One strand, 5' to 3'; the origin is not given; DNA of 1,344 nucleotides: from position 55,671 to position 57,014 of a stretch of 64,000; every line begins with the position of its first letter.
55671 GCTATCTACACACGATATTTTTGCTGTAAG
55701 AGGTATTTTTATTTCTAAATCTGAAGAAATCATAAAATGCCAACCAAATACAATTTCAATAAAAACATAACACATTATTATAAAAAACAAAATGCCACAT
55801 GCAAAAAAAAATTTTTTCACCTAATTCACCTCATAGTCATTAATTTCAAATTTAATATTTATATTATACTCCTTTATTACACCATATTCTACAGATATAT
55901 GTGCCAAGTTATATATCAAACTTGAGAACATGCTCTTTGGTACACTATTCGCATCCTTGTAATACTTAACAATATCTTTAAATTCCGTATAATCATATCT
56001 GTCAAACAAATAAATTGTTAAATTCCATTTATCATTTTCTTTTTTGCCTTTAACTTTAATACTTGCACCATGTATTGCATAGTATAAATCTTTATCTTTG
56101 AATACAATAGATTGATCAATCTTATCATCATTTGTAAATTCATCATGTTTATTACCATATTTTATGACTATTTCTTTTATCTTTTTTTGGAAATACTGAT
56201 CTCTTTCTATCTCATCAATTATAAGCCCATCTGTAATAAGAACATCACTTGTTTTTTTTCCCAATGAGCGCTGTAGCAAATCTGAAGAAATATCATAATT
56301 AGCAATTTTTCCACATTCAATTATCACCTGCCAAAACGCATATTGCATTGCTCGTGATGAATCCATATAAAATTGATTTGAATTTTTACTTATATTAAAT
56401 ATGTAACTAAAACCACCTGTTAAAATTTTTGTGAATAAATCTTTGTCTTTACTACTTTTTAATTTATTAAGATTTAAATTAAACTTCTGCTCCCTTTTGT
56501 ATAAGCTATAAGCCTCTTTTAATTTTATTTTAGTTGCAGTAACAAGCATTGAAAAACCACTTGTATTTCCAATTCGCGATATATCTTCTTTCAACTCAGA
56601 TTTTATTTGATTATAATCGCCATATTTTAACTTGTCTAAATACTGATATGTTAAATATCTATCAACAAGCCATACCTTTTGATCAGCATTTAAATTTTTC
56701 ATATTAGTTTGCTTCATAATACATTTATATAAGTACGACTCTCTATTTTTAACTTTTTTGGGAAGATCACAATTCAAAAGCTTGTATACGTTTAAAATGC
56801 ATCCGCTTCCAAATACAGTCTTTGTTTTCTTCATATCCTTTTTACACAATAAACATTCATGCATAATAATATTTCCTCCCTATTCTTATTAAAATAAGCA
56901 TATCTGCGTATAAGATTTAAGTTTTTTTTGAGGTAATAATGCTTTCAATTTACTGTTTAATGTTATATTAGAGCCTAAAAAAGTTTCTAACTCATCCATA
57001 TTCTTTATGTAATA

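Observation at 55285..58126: Four-gene PRTase / SLOG-NDT-like / unknown / membrane cassette bracketed by 50 bp direct repeats: candidate nucleotide-centric defence or conflict module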

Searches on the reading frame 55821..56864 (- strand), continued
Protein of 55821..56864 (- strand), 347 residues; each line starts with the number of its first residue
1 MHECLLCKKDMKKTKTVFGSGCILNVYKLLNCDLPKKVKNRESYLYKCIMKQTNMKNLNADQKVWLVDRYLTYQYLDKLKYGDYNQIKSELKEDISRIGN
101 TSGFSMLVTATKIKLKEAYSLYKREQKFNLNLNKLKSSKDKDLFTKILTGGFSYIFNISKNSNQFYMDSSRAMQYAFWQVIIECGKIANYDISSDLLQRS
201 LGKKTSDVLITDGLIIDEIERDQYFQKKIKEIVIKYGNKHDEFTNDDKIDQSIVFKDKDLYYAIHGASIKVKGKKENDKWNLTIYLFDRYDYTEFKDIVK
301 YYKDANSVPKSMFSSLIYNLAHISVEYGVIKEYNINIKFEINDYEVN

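Call 133: find_encoding_contigs(protein=P0030, flank=5000, max_places=2)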
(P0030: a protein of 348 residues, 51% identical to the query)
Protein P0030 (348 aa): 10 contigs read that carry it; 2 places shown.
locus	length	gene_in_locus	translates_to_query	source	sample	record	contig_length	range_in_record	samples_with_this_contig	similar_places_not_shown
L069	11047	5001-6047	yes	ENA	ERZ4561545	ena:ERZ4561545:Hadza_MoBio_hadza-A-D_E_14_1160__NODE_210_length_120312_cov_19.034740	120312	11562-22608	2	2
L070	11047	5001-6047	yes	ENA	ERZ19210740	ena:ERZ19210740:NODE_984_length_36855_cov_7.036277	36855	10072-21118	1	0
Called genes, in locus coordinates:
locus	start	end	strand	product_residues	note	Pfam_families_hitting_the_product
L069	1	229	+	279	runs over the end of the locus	PF01261:AP_endonuc_2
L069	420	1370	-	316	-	PF02775:TPP_enzyme_C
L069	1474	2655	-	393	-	PF01855:POR_N, PF17147:PFOR_II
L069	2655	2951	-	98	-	PF25160:LdpA_Fe-S-bd (faint), PF13237:Fer4_10, PF00037:Fer4 (weak), PF14697:Fer4_21, PF12838:Fer4_7, PF13187:Fer4_9 (weak), PF00037:Fer4, PF12837:Fer4_6, +4 more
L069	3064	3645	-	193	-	PF01558:POR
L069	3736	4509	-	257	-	PF08239:SH3_3, PF00188:CAP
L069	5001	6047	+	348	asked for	-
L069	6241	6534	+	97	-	-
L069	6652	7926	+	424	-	PF09587:PGA_cap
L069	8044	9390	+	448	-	PF00919:UPF0004, PF04055:Radical_SAM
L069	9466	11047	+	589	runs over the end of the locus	PF01411:tRNA-synt_2c, PF07973:tRNA_SAD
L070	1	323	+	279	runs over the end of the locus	PF01261:AP_endonuc_2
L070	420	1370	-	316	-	PF02775:TPP_enzyme_C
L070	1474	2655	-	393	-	PF01855:POR_N, PF17147:PFOR_II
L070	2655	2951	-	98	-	PF25160:LdpA_Fe-S-bd (faint), PF13237:Fer4_10, PF00037:Fer4 (weak), PF14697:Fer4_21, PF12838:Fer4_7, PF13187:Fer4_9 (weak), PF00037:Fer4, PF12837:Fer4_6, +4 more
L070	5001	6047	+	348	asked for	-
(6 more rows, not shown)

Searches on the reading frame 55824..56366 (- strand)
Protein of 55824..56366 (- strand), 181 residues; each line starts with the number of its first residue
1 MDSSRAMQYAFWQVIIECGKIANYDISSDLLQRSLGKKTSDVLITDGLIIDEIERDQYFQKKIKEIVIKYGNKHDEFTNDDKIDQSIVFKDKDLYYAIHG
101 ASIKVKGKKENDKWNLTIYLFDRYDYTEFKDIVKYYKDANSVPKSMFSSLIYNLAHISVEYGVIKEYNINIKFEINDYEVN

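Call 81: search_solved_structures(query=A3, max_evalue=10, show_alignments=3)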
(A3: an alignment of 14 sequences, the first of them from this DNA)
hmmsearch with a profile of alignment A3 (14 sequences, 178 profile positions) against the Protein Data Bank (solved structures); distinct sequences matched with E-value up to 10: 6.
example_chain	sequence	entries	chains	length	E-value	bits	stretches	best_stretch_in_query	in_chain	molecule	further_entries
8pmq_E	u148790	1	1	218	0.031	17.5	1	98-131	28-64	Ubiquitin-conjugating enzyme E2-24 kDa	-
8pjn_2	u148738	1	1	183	0.059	16.6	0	108-131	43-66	Ubiquitin-conjugating enzyme E2 H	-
2z5d_A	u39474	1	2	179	0.13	15.4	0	108-131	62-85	Ubiquitin-conjugating enzyme E2 H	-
8fgw_D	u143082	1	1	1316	0.34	14.1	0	14-50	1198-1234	Tetratricopeptide repeat protein 21B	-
8bbe_D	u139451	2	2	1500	0.55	13.4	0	14-50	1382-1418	SNAP-tag,Tetratricopeptide repeat protein 21B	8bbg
2onu_A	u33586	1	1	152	0.56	13.4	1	107-131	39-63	Ubiquitin-conjugating enzyme, putative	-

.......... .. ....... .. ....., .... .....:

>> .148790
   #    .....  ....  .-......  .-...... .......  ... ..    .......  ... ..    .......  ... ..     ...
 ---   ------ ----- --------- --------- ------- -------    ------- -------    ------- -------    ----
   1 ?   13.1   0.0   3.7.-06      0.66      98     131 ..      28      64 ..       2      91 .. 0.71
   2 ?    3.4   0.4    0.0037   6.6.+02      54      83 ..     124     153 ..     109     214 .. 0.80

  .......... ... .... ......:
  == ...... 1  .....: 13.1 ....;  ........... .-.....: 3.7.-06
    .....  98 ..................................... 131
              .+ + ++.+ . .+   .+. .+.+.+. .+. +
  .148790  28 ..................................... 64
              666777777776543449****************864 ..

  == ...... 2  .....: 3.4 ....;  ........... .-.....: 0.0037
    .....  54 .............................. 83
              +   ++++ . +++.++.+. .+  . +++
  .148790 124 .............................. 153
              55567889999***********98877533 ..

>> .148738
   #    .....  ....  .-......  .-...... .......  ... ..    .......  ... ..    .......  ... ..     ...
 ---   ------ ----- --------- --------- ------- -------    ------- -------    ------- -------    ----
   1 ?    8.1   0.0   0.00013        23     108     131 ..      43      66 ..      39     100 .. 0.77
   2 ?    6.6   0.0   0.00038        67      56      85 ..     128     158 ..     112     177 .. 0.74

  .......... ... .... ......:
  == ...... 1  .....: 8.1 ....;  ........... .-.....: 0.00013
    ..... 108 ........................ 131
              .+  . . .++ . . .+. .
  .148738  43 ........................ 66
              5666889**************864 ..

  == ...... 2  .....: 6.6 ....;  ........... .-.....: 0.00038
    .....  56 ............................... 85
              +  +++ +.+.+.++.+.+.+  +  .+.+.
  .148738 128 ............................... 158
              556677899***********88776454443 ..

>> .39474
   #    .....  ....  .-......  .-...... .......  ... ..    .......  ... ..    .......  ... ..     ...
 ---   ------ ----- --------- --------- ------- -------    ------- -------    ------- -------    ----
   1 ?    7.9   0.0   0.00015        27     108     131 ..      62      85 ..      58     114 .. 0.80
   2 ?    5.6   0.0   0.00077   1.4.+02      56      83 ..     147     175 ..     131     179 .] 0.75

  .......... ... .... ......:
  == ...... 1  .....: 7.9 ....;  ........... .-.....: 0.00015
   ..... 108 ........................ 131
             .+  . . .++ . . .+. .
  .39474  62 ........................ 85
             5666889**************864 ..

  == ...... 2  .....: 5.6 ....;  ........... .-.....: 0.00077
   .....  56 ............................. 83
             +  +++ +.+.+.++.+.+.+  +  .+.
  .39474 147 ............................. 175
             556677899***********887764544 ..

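Call 82: search_protein_families(library=pfam, alignment_id=A3, max_evalue=1)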
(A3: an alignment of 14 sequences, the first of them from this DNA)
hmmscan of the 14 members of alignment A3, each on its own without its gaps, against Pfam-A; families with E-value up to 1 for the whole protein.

A. member 1, seq(181 aa): 2 families
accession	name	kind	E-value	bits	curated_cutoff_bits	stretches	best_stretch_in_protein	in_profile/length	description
PF17083.10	Swm2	-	0.0071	16.8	25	1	49-142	21-111/130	Nucleolar protein Swm2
PF18262.7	PhetRS_B1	-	0.15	12.8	26.8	1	48-98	10-58/83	Phe-tRNA synthetase beta subunit B1 domain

B. families by the number of members that match (of 14 scanned): 14 families
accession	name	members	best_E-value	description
PF11136.13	DUF2889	4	0.031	Protein of unknown function (DUF2889)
PF21127.4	ATG1-like_MIT2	2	0.014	ATG1-like, MIT domain 2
PF16702.10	DUF5063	1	0.0062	Domain of unknown function (DUF5063)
PF17083.10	Swm2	1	0.0071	Nucleolar protein Swm2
PF14903.11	WG_beta_rep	1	0.013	WG containing repeat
PF02870.21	Methyltransf_1N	1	0.038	6-O-methylguanine DNA methyltransferase, ribonuclease-like domain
PF18541.7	RuvC_III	1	0.049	RuvC endonuclease subdomain 3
PF19940.4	DUF6402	1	0.055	Family of unknown function (DUF6402)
PF14930.12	Qn_am_d_aII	1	0.058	Quinohemoprotein amine dehydrogenase, alpha subunit domain II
PF04492.19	Phage_rep_O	1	0.096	Bacteriophage replication protein O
PF16741.10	mRNA_decap_C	1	0.1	mRNA-decapping enzyme C-terminus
PF25416.1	GRHL1_C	1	0.12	GRHL1-like, C-terminal domain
PF04286.17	DUF445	1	0.12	Protein of unknown function (DUF445)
PF18262.7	PhetRS_B1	1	0.15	Phe-tRNA synthetase beta subunit B1 domain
